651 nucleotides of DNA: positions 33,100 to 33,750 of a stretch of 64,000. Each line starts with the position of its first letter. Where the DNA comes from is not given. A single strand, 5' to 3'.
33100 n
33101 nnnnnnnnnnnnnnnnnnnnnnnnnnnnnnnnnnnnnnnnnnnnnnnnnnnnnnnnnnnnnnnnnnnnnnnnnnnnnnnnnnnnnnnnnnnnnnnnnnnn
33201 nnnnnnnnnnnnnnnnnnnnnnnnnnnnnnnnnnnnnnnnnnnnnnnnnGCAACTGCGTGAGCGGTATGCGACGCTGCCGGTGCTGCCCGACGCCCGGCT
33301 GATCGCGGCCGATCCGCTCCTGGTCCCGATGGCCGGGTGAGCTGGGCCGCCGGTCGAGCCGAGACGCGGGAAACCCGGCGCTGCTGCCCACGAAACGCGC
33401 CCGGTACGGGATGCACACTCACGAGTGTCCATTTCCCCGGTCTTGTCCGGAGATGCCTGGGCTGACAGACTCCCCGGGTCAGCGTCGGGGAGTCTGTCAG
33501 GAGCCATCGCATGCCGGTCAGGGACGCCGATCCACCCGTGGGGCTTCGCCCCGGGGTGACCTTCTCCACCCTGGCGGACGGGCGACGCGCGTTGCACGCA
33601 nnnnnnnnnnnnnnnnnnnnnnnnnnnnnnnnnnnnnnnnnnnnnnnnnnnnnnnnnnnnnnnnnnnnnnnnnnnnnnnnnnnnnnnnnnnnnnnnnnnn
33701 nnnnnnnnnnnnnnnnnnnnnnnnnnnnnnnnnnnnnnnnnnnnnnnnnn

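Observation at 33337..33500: Tiny Cys-containing ORF coupled to the ligase stop, immediately followed by a perfect 15-bp hairpin that abuts the YcaO ribosome-binding site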

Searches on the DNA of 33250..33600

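Call 24: search_rna_families(source=window, start=33250, end=33600, threshold=evalue, max_evalue=10)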
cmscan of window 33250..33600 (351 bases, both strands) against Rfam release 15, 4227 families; matches with E-value up to 10: 7.
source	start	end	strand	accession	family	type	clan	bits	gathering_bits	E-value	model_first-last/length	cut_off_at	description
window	33463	33499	+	RF00974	mir-607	Gene; miRNA;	-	16.9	94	2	1-91/91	no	mir-607 microRNA precursor family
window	33462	33500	+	RF02963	DUF3800-IV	Gene; sRNA;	-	15.3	60.7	9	1-91/91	no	DUF3800-IV RNA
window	33531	33559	-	RF00921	mir-665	Gene; miRNA;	-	15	52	4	1-72/72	no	mir-665 microRNA precursor family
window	33516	33561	-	RF03539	Flavi_NKV_xrRNA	Cis-reg;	-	14.6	50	3.4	10-52/84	no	No-known vector Flavivirus exoribonuclease-resistant RNA element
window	33341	33384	-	RF01340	CRISPR-DR29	Gene; CRISPR;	-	13.3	39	7.3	1-37/37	no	CRISPR RNA direct repeat element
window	33330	33386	+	RF01119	sR32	Gene; snRNA; snoRNA; CD-box;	-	13.2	40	0.32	1-57/57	no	Small nucleolar RNA sR32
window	33295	33347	-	RF02044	CDKN2B-AS_2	Gene; lncRNA;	-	11.7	50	5.3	1-46/46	no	CDKN2B antisense RNA 1 convserved region 2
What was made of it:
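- On Described RNA families (Rfam 15): Only chance-level hits were found in 33250-33600, with E of 0.3 or worse (call 24).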

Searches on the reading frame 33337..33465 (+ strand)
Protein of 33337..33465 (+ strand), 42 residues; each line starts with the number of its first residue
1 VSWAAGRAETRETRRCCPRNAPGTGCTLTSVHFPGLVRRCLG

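Call 25: search_protein_families(library=ncbifam, proteins=[window:33337-33465:+], max_evalue=0.01)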
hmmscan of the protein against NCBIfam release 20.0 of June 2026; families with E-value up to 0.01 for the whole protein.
window:33337-33465:+ (42 aa): 0 families
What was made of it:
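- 33337..33465 (+): 42-codon open frame (GTG to TGA). Judged a chance ORF and not a precursor gene. Its stop codon, 33463-33465, lies inside the 5' arm of the hairpin. It has no NCBIfam family (call 25).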

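Call 28: find_homologous_proteins(query=window:33337-33462:+, max_evalue=1)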
Query window:33337-33462:+: no candidate shares three 5-residue words with the query. No homologue found.
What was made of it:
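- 33337..33465 (+): No homologue was found in the 5.8-billion-protein collection, not even itself (call 28).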
